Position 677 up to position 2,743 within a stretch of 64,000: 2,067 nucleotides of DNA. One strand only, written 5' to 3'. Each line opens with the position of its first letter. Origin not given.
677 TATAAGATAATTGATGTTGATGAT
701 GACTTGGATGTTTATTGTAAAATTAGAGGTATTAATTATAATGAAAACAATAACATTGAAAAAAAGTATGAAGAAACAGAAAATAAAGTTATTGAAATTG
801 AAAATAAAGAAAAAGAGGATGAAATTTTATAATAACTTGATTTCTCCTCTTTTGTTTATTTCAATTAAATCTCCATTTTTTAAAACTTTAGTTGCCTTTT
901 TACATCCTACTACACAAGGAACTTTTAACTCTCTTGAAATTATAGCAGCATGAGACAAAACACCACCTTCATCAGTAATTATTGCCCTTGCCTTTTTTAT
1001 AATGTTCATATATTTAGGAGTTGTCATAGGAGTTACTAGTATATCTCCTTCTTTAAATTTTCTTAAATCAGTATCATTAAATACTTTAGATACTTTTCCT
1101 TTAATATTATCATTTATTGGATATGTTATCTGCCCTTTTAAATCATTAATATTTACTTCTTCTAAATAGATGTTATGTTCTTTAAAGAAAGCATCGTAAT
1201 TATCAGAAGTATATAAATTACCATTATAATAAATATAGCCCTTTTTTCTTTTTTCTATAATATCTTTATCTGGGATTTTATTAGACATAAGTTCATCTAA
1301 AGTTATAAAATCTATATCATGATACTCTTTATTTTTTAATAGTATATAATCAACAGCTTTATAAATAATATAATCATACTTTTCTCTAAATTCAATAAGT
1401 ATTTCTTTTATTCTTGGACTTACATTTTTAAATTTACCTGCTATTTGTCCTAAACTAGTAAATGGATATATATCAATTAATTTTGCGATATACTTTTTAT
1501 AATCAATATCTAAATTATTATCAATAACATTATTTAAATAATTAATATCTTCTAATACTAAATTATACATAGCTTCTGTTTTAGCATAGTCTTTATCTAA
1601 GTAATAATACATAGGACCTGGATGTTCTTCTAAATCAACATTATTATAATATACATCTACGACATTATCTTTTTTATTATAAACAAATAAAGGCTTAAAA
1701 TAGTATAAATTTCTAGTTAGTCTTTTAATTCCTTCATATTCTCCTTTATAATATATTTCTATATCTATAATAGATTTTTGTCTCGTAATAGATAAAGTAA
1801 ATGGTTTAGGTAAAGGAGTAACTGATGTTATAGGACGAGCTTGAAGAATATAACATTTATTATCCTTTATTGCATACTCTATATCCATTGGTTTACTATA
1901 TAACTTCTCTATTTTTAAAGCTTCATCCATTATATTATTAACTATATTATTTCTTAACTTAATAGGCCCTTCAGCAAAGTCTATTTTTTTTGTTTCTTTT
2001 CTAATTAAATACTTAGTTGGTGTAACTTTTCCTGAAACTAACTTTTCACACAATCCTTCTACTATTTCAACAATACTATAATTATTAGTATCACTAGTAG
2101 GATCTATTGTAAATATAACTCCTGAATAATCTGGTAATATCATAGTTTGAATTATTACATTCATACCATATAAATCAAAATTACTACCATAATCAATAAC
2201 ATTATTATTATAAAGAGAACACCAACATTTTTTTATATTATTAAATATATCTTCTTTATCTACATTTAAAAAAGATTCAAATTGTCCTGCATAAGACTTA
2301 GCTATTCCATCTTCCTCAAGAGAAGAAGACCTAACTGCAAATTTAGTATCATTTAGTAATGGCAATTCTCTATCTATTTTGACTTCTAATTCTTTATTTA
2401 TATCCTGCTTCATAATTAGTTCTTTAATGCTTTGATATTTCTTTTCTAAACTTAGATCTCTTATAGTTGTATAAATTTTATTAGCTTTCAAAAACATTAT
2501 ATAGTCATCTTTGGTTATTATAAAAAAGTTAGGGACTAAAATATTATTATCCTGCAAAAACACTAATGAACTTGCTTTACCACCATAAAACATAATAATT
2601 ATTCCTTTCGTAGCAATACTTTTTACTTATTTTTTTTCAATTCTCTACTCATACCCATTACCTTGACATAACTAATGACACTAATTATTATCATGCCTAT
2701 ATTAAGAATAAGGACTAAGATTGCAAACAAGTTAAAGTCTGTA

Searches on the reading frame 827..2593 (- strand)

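Call 25: search_protein_families(library=pfam, proteins=[window:827-2593:-], max_evalue=0.001)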
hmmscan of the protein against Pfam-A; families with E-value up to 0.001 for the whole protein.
window:827-2593:- (588 aa): 3 families
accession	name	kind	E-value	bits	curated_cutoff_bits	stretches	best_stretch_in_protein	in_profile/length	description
PF01326.24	PPDK_N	-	2.6e-53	181.8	27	2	4-204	5-229/328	Pyruvate phosphate dikinase, AMP/ATP-binding domain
PF00391.29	PEP-utilizers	-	1.7e-24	85.7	23.1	1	513-580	1-68/72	PEP-utilising enzyme, mobile domain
PF02350.25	Epimerase_2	-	0.0006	19.2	30.6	1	484-562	215-283/347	UDP-N-acetylglucosamine 2-epimerase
